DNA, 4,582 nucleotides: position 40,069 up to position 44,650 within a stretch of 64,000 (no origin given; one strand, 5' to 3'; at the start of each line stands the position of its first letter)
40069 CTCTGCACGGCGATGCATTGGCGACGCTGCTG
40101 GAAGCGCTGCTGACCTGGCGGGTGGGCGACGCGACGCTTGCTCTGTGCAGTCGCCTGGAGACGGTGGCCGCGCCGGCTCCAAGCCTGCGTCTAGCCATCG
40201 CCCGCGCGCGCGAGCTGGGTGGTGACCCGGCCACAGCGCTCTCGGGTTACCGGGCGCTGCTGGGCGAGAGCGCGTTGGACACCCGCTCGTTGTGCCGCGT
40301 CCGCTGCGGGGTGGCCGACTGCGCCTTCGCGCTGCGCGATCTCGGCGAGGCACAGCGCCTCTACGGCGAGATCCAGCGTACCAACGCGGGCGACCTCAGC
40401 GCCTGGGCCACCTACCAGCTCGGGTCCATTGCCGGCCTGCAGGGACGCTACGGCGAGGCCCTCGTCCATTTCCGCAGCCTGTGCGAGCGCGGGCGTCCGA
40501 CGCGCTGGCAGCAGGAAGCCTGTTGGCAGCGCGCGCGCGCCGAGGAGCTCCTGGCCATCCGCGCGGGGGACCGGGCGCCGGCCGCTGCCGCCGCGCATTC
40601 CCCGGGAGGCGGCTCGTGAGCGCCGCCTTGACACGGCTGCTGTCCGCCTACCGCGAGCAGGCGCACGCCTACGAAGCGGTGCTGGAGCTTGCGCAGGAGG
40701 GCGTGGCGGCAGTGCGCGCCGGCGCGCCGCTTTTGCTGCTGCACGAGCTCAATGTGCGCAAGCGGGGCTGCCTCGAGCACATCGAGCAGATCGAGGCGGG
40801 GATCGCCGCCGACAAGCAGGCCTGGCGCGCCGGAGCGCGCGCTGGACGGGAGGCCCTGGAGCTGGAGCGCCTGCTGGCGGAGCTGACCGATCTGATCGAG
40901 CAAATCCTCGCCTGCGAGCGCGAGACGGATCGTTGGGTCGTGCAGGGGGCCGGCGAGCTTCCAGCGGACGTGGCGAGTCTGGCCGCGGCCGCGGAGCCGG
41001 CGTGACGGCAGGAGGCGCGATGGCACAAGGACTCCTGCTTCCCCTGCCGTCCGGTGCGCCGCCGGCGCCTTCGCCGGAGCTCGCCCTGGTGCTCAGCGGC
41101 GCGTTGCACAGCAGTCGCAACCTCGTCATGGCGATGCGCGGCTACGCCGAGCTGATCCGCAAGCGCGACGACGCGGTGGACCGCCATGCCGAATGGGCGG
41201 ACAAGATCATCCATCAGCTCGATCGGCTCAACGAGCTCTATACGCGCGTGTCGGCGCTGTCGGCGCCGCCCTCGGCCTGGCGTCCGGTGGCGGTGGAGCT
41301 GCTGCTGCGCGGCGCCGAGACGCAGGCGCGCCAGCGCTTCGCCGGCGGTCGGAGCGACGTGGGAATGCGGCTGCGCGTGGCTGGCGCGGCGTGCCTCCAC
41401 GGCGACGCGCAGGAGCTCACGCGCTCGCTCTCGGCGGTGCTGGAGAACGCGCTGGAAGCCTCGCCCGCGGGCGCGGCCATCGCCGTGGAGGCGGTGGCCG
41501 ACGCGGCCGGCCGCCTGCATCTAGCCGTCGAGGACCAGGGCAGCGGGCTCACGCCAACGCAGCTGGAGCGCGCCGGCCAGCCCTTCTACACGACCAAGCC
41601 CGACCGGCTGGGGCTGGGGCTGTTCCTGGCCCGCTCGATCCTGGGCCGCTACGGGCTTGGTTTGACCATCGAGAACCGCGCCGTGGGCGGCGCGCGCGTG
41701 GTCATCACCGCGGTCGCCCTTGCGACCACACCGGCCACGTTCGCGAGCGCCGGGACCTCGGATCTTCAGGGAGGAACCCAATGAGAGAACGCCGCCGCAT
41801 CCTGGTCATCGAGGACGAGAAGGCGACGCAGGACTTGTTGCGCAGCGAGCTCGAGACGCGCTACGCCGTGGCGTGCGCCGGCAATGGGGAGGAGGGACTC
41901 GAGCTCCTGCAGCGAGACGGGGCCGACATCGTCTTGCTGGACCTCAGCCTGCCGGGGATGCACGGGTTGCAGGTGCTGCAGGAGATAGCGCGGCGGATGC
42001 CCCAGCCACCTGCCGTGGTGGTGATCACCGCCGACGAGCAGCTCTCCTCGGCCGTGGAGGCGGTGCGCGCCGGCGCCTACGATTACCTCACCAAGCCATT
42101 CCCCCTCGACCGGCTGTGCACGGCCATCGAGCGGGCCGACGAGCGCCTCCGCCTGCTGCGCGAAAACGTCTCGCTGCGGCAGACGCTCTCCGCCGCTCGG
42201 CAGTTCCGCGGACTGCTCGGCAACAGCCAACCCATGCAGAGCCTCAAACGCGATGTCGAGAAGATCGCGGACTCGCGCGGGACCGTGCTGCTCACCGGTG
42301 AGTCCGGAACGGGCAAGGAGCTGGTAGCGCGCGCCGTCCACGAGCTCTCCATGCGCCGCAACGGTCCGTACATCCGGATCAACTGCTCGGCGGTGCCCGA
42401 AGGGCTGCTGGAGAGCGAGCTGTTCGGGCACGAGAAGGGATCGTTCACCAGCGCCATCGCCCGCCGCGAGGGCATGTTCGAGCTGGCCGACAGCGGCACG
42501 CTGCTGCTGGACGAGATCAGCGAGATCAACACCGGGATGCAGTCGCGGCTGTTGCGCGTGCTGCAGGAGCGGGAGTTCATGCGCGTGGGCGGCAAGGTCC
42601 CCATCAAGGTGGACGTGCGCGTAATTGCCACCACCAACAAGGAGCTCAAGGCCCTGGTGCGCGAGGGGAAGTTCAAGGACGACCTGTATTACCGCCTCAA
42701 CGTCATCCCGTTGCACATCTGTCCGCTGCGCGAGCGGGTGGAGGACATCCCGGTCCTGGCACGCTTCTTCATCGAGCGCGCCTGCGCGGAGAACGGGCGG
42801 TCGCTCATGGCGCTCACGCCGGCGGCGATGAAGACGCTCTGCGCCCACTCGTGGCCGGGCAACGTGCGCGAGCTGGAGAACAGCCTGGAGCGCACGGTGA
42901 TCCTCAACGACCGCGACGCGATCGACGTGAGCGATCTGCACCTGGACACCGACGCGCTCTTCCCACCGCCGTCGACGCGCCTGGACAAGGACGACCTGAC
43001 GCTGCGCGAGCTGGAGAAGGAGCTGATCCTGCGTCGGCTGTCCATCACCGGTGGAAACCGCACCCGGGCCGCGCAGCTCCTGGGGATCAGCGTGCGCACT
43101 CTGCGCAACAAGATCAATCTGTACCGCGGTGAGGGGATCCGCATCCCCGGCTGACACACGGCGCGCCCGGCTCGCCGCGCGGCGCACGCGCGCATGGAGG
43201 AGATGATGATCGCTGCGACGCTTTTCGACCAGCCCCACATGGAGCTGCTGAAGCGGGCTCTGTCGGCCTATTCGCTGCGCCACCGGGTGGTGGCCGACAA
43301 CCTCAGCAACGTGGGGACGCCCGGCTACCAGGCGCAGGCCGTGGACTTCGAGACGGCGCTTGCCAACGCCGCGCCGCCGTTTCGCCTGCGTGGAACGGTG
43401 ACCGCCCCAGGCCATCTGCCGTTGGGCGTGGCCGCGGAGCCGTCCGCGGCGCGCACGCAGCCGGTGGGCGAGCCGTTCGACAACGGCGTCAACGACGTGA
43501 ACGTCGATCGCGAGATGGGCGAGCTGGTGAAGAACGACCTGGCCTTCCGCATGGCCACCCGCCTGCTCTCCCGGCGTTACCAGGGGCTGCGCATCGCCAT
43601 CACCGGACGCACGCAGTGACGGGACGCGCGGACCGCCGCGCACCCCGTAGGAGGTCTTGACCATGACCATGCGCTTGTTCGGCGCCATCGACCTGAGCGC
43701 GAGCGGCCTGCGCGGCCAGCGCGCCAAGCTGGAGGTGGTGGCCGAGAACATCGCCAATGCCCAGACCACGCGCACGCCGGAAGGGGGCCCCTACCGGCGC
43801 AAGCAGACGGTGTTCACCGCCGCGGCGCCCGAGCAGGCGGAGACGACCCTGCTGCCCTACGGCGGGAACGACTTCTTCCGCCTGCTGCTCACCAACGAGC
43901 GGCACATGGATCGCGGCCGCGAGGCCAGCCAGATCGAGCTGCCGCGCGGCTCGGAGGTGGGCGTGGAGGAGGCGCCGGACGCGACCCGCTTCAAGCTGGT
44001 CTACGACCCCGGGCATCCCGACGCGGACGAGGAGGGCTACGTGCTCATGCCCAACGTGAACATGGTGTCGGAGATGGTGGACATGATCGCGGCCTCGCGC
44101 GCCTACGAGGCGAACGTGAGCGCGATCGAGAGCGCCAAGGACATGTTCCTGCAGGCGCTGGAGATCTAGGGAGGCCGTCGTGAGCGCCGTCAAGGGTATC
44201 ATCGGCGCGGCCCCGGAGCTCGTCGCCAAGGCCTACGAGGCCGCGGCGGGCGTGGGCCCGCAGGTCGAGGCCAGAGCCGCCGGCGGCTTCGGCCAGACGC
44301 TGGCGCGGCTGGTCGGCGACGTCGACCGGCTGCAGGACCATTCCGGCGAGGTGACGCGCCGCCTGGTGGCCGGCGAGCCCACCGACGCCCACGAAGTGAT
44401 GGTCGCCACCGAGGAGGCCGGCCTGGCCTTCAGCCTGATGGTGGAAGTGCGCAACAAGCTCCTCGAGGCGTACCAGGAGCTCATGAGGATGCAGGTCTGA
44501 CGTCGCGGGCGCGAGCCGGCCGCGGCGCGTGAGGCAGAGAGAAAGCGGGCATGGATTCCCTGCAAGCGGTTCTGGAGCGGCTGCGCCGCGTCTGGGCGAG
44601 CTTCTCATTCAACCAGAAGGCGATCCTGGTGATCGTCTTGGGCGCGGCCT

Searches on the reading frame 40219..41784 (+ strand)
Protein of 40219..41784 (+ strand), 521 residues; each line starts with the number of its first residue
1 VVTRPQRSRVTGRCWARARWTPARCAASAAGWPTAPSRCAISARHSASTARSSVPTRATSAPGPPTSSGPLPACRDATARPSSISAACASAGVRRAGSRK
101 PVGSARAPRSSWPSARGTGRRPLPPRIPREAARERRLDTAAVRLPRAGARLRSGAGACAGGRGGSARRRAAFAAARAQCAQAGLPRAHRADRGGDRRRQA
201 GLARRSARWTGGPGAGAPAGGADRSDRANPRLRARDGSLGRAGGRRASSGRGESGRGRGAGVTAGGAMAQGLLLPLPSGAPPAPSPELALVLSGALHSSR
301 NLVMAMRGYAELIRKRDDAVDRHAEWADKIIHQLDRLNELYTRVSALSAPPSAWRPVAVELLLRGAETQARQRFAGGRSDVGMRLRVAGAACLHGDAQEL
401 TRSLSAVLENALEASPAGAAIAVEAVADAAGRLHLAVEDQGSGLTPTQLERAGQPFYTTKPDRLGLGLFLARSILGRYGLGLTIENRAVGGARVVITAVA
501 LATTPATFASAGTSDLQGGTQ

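Call 14: search_protein_families(library=pfam, proteins=[window:40219-41784:+])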
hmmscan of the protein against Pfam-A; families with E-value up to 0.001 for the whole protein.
window:40219-41784:+ (521 aa): 3 families
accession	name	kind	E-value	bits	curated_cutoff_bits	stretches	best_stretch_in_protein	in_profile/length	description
PF02518.31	HATPase_c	-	5.4e-14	53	26.4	1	395-497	1-106/111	Histidine kinase-, DNA gyrase B-, and HSP90-like ATPase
PF00512.31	HisKA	-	0.00016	22.1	26.9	1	291-347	5-60/66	His Kinase A (phospho-acceptor) domain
PF13589.12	HATPase_c_3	-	0.00099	19.6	25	0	405-487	8-82/137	Histidine kinase-, DNA gyrase B-, and HSP90-like ATPase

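Call 32: search_protein_families(library=ncbifam, proteins=[window:40219-41784:+])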
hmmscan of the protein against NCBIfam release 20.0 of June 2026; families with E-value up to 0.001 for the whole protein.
window:40219-41784:+ (521 aa): 41 families (the best 25 are shown)
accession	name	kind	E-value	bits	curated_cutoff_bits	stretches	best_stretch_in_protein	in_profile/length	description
NF008468.0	PRK11360.1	equivalog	5.1e-20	71.4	646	1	293-496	401-604/616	two-component system sensor histidine kinase AtoS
NF007688.0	PRK10364.1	equivalog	4.8e-18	65.1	479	1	293-496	245-447/460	two-component system sensor histidine kinase ZraS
NF008312.0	PRK11100.1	equivalog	7.3e-16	58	356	1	303-497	271-471/477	two-component system sensor histidine kinase CreC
TIGR02966.1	phoR_proteo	equivalog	2.1e-15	56.6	334.2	1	300-492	126-327/333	phosphate regulon sensor histidine kinase PhoR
NF010411.0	PRK13837.1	equivalog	1.8e-13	49.4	647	1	293-478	455-653/828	two-component system VirA-like sensor kinase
NF033792.0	ActS_PrrB_HisK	equivalog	2.7e-13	49.6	350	1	320-496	234-415/423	ActS/PrrB/RegB family redox-sensitive histidine kinase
TIGR01386.1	cztS_silS_copS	subfamily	1.9e-12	47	292.55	1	379-479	333-438/457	heavy metal sensor histidine kinase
TIGR02916.1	PEP_his_kin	equivalog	4.5e-12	45.3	300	1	329-496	516-676/679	XrtA/PEP-CTERM system histidine kinase PrsK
NF041880.1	EPS_EpsF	equivalog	1.7e-11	43.3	900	1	291-487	277-478/492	response regulator EpsF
NF040750.1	tetrathio_HK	equivalog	4.1e-10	38.8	750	1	387-488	444-542/555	tetrathionate respiration histidine kinase TtrS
NF012163.2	BaeS_SmeS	equivalog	4.9e-10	38.9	500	1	356-497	311-455/457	sensor histidine kinase efflux regulator BaeS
NF041777.1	sens_FixL_Rhizob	equivalog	5.9e-09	35.1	850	1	313-497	299-478/485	sensor protein FixL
NF052574.1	HisKinEspCMyxo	equivalog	9.5e-09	34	1200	1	403-485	534-622/785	serine histidine kinase EspC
NF047794.1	HisKinPtgB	equivalog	3.3e-08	32.3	1000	1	391-486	547-641/656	two-component system sensor histidine kinase PgtB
NF007345.0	PRK09835.1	subfamily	3.8e-08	32.3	423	1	380-475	355-456/482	Cu(+)/Ag(+) sensor histidine kinase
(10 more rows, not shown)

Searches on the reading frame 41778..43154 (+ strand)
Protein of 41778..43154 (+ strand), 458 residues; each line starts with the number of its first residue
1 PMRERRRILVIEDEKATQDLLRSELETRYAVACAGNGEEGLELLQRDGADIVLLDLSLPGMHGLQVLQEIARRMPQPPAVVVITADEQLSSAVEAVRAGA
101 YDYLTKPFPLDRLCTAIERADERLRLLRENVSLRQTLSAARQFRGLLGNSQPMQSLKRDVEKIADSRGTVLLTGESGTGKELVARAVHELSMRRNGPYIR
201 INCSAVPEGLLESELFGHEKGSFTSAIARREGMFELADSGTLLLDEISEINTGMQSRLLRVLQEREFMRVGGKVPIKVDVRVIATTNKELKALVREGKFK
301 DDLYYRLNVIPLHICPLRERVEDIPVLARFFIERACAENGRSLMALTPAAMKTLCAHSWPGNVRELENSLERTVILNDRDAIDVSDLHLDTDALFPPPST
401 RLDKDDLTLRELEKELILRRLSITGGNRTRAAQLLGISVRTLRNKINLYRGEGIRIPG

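Call 32: search_protein_families(library=ncbifam, proteins=[window:41778-43154:+])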
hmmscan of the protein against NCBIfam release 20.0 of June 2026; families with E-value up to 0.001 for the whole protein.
window:41778-43154:+ (458 aa): 119 families (the best 25 are shown)
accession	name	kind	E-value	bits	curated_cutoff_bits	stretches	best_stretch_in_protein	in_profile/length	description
NF008469.0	PRK11361.1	equivalog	1.5e-141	472.2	714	1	2-449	1-454/461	acetoacetate metabolism transcriptional regulator AtoC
TIGR01818.1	ntrC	equivalog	1.9e-125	419.3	558.6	1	8-388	1-378/463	nitrogen regulation protein NR(I)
TIGR02915.1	PEP_resp_reg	equivalog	8.9e-125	417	502.6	1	8-447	1-440/445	PEP-CTERM-box response regulator transcription factor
NF050807.1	TransRegFlbDCaul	equivalog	1e-114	383.9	750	1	29-457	25-446/454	sigma-54-dependent transcriptional regulator FlbD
NF007689.0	PRK10365.1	equivalog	1.3e-114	383.4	760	1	4-446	4-439/441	sigma-54-dependent response regulator transcription factor ZraR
TIGR01817.1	nifA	equivalog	1.7e-111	373.6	528.85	1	132-395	184-446/534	nif-specific transcriptional activator NifA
NF051870.1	NAssimRespRegNtrX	equivalog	1.9e-107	360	600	1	7-447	3-448/452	nitrogen assimilation response regulator NtrX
NF041946.1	LuxO_transreg_Vib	equivalog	9.9e-106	354.3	800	1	11-385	2-374/463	quorum-sensing sigma-54 dependent transcriptional regulator LuxO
NF041552.1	TF_PrdR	equivalog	1.6e-102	343.8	795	1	112-449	239-576/577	sigma-54 dependent transcriptional regulator PrdR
NF008176.1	PRK10923.1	equivalog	4.8e-101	338.6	620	1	6-387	4-381/469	nitrogen regulation protein NR(I)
NF011695.0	PRK15115.1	equivalog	2.3e-95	320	763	1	5-437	6-424/445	two-component system response regulator GlrR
NF003451.0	PRK05022.1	equivalog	3.5e-94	316.4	476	1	134-438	180-497/512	nitric oxide reductase transcriptional regulator NorR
NF049963.1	RespRegFlgRCampy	domain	2.4e-93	313.3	750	1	41-449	38-427/429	fla regulon two-component system response regulator FlgR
NF038308.1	RNA_repair_RtcR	equivalog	2.8e-93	313.6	650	1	84-424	118-486/530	RNA repair transcriptional activator RtcR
NF011958.0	PRK15429.1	equivalog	1.5e-88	298.1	830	1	117-445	353-680/692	formate hydrogenlyase transcriptional activator FlhA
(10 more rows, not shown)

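Call 65: search_solved_structures(query=window:41778-43154:+, max_evalue=1e-40, show_alignments=1)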
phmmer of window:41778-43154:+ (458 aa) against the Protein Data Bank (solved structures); distinct sequences matched with E-value up to 1e-40: 35.
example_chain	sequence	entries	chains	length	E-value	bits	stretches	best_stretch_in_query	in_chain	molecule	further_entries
4l4u_A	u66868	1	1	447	2.8e-99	336.3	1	5-449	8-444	Transcriptional regulator (NtrC family)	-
1ny5_A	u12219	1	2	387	2e-94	320.4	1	7-387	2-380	transcriptional regulator (NtrC family)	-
5ep0_A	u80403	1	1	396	4.9e-92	312.5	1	2-383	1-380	Putative repressor protein luxO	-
1ojl_A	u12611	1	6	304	1.8e-83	284.3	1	146-446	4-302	TRANSCRIPTIONAL REGULATORY PROTEIN ZRAR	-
9qq6_C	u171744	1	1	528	2.7e-82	280.4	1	129-446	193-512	Nif-specific regulatory protein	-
3dzd_A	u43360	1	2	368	1.1e-80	275.1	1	6-381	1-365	Transcriptional regulator (NtrC family)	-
8p53_C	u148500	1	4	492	3.2e-80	273.6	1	102-387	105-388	Transcriptional regulator FleQ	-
5m7n_A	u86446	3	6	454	8.8e-80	272.1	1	8-446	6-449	Nitrogen assimilation regulatory protein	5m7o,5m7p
5exx_A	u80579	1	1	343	1.5e-79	271.4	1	142-387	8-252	Transcriptional regulator FleQ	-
6jdi_A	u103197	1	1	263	2.3e-78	267.4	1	142-387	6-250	Nitrogen assimilation regulatory protein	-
8pb9_D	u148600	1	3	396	4.1e-78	266.6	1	99-387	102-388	Transcriptional regulator FleQ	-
5exp_A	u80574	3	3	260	1e-77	265.3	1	142-387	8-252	Transcriptional regulator FleQ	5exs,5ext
7ejw_C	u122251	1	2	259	1.1e-77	265.2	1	142-387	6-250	Transcriptional regulator FleQ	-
6j7e_A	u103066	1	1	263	1.1e-77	265.2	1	142-387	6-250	Nitrogen assimilation regulatory protein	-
6jdl_A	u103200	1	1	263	3e-77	263.8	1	142-387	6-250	Nitrogen assimilation regulatory protein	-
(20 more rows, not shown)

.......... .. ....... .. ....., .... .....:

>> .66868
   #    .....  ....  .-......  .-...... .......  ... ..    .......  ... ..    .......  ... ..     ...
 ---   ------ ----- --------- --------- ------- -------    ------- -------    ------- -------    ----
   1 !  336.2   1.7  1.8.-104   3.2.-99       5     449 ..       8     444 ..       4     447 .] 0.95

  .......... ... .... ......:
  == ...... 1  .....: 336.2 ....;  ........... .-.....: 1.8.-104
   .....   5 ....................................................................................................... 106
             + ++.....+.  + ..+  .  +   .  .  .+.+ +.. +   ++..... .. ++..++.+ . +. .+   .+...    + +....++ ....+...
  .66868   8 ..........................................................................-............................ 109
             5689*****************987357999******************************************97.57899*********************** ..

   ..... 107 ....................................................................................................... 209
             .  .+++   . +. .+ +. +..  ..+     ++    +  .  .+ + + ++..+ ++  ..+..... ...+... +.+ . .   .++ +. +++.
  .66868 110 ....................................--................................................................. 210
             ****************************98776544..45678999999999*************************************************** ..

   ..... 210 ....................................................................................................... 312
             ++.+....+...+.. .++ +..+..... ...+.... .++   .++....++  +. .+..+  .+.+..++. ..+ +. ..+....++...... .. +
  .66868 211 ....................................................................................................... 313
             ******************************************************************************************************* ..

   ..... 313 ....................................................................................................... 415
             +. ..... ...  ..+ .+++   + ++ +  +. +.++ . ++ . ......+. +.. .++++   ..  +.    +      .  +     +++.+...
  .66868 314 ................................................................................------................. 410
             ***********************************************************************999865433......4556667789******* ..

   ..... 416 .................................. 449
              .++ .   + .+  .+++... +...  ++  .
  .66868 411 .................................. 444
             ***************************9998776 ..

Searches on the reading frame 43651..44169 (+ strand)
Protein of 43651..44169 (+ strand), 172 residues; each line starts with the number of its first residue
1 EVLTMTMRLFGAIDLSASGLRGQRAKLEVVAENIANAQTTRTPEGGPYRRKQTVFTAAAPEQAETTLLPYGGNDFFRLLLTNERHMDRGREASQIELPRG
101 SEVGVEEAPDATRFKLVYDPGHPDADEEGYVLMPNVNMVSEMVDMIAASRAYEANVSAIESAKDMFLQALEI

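Call 9: search_protein_families(library=pfam, proteins=[window:43651-44169:+])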
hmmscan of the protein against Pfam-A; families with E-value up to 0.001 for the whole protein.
window:43651-44169:+ (172 aa): 2 families
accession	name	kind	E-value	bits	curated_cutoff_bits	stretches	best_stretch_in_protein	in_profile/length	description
PF06429.18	Flg_bbr_C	-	1.6e-15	56.7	23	1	128-171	2-45/46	Flagellar basal body rod FlgEFG protein C-terminal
PF00460.25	Flg_bb_rod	-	1.1e-05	25.7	20.7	1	16-40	4-28/31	Flagella basal body rod protein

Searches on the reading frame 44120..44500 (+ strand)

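Call 9: search_protein_families(library=pfam, proteins=[window:44120-44500:+])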
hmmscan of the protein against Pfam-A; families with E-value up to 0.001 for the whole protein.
window:44120-44500:+ (126 aa): 1 family
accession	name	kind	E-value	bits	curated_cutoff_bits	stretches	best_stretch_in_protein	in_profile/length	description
PF02049.23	FliE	-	1.4e-25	89.6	22.4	1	43-126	6-89/89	Flagellar hook-basal body complex protein FliE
